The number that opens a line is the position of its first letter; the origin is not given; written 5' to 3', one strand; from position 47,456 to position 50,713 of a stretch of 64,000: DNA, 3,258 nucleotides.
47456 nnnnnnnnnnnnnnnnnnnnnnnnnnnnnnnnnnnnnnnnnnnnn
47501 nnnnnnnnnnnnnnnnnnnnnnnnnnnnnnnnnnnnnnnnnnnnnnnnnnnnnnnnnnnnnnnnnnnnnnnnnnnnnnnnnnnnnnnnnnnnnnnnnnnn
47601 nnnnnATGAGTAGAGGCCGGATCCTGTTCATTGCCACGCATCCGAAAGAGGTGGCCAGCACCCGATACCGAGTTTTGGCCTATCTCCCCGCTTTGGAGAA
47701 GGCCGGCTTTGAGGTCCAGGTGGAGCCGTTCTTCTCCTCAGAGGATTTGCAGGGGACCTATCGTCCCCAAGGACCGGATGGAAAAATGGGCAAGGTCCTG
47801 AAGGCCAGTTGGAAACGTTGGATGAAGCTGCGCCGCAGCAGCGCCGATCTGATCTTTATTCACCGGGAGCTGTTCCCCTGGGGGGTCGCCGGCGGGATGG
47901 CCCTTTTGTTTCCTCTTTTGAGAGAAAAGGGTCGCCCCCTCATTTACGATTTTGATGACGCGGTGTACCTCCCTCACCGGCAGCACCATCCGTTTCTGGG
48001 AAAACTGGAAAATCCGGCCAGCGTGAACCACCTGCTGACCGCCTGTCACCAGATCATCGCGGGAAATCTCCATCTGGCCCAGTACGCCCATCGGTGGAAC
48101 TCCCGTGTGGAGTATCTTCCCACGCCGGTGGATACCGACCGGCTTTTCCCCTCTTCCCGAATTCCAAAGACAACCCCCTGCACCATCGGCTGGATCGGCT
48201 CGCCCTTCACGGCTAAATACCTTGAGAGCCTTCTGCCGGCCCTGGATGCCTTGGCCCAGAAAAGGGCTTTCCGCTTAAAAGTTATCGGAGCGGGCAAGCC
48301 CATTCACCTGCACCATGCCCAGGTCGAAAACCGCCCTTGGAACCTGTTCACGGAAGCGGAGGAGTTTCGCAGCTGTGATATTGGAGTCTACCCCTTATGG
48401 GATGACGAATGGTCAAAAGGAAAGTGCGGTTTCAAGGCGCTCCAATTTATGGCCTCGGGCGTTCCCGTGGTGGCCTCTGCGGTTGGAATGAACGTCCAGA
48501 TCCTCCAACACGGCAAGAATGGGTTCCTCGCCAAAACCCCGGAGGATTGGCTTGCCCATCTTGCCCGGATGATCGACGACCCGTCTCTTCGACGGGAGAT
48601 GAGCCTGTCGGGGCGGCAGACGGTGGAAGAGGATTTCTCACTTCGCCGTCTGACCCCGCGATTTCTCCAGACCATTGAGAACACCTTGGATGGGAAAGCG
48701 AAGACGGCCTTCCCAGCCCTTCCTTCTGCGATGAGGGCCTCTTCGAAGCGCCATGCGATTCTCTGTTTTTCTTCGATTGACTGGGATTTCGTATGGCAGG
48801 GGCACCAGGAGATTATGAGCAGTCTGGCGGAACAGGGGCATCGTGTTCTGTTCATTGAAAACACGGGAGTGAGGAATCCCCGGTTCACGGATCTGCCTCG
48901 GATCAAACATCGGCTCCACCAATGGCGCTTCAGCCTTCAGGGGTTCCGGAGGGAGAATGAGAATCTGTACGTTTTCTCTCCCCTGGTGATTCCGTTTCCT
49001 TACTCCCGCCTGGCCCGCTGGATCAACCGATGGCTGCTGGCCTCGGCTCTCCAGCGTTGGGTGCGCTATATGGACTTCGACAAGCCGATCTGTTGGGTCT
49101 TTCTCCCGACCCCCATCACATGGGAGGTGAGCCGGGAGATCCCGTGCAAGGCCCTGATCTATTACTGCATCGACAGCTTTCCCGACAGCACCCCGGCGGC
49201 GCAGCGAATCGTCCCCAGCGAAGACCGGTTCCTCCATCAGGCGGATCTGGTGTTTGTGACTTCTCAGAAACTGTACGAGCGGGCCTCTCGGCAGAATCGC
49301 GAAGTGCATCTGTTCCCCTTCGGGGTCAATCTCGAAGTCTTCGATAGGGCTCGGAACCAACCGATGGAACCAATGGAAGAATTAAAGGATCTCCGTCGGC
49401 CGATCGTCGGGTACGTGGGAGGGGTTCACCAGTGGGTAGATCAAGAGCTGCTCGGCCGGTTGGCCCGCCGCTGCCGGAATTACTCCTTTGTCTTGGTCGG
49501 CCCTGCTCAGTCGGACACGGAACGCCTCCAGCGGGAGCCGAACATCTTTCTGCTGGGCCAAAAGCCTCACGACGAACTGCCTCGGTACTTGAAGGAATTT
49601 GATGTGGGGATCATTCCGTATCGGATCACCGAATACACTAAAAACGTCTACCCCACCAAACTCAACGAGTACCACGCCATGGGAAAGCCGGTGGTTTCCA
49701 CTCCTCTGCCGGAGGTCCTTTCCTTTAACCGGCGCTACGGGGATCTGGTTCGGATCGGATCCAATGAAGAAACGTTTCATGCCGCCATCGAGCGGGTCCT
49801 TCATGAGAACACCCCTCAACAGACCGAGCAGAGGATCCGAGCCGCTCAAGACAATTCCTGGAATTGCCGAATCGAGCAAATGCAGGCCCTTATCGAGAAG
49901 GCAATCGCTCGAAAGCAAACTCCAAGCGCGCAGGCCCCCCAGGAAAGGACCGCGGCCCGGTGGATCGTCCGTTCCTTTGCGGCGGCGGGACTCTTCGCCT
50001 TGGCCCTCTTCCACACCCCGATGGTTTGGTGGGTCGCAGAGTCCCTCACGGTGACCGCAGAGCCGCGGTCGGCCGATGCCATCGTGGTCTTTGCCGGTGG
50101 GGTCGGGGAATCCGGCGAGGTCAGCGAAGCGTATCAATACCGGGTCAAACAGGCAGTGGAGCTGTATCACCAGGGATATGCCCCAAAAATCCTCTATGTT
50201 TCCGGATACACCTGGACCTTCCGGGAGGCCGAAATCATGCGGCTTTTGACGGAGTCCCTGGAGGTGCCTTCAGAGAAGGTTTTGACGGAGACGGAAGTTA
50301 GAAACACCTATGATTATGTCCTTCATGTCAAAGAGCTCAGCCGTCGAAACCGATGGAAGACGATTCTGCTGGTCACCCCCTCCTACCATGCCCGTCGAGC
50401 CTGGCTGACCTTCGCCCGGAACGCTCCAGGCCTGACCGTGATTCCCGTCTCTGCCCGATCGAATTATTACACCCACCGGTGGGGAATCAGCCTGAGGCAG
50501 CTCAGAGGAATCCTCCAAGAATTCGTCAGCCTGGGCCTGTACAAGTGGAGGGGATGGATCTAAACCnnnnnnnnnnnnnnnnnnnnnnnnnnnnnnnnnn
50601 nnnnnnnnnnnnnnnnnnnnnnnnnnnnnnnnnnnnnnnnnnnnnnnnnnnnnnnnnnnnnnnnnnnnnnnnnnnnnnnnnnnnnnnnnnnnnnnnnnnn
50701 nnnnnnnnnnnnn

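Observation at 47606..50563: GT4-GT4-DUF218 tri-domain fusion protein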

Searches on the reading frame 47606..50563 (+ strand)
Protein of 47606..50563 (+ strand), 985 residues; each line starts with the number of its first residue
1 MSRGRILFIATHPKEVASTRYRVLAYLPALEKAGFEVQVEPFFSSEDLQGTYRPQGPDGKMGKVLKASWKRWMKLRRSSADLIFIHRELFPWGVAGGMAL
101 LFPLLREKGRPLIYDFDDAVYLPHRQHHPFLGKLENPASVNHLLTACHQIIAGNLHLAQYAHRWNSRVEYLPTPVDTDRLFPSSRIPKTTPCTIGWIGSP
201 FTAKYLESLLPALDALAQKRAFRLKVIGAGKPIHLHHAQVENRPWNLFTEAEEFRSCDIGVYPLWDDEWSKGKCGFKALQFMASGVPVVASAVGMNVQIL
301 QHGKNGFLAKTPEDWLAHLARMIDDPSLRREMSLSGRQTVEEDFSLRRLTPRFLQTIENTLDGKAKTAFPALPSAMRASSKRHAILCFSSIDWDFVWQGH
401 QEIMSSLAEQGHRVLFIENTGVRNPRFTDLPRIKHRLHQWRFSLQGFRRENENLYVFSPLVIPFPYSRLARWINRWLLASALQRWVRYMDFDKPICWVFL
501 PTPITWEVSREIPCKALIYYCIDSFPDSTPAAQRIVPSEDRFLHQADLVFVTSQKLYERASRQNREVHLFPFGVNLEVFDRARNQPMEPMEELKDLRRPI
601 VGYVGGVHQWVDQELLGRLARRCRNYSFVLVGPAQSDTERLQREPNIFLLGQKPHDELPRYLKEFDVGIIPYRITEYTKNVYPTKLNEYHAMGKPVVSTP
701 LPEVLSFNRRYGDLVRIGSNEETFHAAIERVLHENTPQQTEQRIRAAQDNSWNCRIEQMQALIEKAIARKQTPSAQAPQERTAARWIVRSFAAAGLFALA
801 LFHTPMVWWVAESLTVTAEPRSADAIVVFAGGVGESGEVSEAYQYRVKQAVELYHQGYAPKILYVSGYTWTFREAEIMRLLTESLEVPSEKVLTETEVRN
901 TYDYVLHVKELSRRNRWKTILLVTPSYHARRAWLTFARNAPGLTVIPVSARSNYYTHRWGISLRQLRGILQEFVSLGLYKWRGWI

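Call 5: search_protein_families(library=pfam, proteins=[window:47606-50563:+], max_evalue=0.1)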
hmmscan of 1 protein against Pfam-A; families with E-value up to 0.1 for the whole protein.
window:47606-50563:+ (985 aa): 5 families
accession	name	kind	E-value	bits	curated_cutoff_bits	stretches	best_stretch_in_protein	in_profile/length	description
PF13692.12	Glyco_trans_1_4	-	2e-29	103.1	27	2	193-325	3-142/142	Glycosyl transferases group 1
PF02698.23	DUF218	-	5e-22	78.7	27.6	1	824-973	1-131/133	DUF218 domain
PF00534.26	Glycos_transf_1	-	1.2e-21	77.4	26.4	2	193-338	17-171/172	Glycosyl transferases group 1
PF13524.12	Glyco_trans_1_2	-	1.2e-10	42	25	2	213-348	6-137/144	Glycosyl transferase-like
PF13439.12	Glyco_transf_4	-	7.5e-08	33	28.5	2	27-179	12-170/170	Glycosyltransferase Family 4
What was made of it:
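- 47606..48721 (+): GT1, aa 1-372: N-terminal GT-B / GT4-like glycosyltransferase. It has its own signature (YDFDDA, GKCGFK). The usual GT4 Glu of the 'EAMA' motif is Gln280. Pfam Glyco_transf_4 aa 27-179 and Glycos_transf_1 aa 193-338 (call 5).
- On DUF218 / ElyC-SanA-YdcF superfamily (Pfam PF02698): 78.7 bits against 27.6, E 5e-22, aa 824-973 covering model positions 1-131 of 133 (call 5).
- On GT4-type GT-B glycosyltransferases (Pfam Glycos_transf_1 / Glyco_trans_1_4): Glyco_trans_1_4 scores 103 bits with two stretches, and Glycos_transf_1 77 bits with two stretches (call 5).
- Checked: Pfam hits (call 5):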

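Call 6: search_protein_families(library=ncbifam, proteins=[window:47606-50563:+], max_evalue=0.1)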
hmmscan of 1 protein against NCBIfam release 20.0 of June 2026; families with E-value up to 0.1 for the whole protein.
window:47606-50563:+ (985 aa): 20 families
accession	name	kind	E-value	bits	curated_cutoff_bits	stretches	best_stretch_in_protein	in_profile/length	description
NF047676.1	TeichurnBiosyTuaH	equivalog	1.3e-36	126.3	550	1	534-761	147-382/384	teichuronic acid biosynthesis protein TuaH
TIGR03087.1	stp1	hypoth_equivalog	2.7e-15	56.4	316.65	2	549-765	179-396/397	TIGR03087 family PEP-CTERM/XrtA system glycosyltransferase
TIGR04063.1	stp3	hypoth_equivalog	2e-14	53.3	442.05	2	193-345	215-380/397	TIGR04063 family PEP-CTERM/XrtA system glycosyltransferase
NF041876.1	EPS_EpsE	equivalog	1.2e-10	41.2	400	1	279-348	313-384/389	exopolysaccharide biosynthesis GT4 family glycosyltransferase EpsE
NF038229.1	Glyco4_Geo_Pelo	equivalog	3.4e-10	39.5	400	1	280-357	256-333/338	GPMC system family 4 glycosyltransferase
TIGR03088.1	stp2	hypoth_equivalog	9.9e-10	38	409.05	1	279-359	290-372/374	TIGR03088 family PEP-CTERM/XrtA system glycosyltransferase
NF047684.1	TeichurnBiosyTuaC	equivalog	1.1e-08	34.4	550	1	541-740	160-360/391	teichuronic acid biosynthesis protein TuaC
TIGR03449.1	mycothiol_MshA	equivalog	2e-07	30.3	462.5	1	254-339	301-383/406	D-inositol-3-phosphate glycosyltransferase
TIGR03999.1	thiol_BshA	equivalog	4.4e-07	29.1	273.7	1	274-359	285-372/375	N-acetyl-alpha-D-glucosaminyl L-malate synthase BshA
NF053787.1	GlcN_PG_synth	equivalog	1.4e-06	27.4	480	1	200-356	206-355/361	N-acetylglucosaminyl phosphatidylglycerol synthase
TIGR02149.1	glgA_Coryne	subfamily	1.8e-05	24.1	302.4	1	277-352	299-382/391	glycogen synthase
TIGR04047.1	MSMEG_0565_glyc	hypoth_equivalog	2.6e-05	23.5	259.85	0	275-339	290-354/373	MSMEG_0565 family glycosyltransferase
NF007794.0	PRK10494.1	equivalog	0.00029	20.4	205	1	839-950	101-209/259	envelope biogenesis factor ElyC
TIGR02472.1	sucr_P_syn_N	equivalog_domain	0.0012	17.7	576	1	276-357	355-438/439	sucrose-phosphate synthase, putative, glycosyltransferase domain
NF041139.1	TreT_Thcocales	equivalog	0.0035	16.2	775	1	279-357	331-409/412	trehalose synthase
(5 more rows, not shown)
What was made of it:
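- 48752..49921 (+): GT2, aa 383-772: TuaH-like GT-B glycosyltransferase. This is the invariant partner of DUF218. NCBIfam TuaH E 1.3e-36 (126 bits, cutoff 550) over aa 534-761 (call 6).
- On ElyC orthologue (NCBIfam NF007794 equivalog): 20.4 bits against a cutoff of 205 (call 6).
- On PEP-CTERM/XrtA-associated glycosyltransferases (stp1 TIGR03087, stp3 TIGR04063): 56 bits against 317, and 53 bits against 442 (call 6).
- Closest known: Bacillus subtilis TuaH. Same: GT2 aa 534-761 aligns to TuaH positions 147-382 at E 1.3e-36 (call 6).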
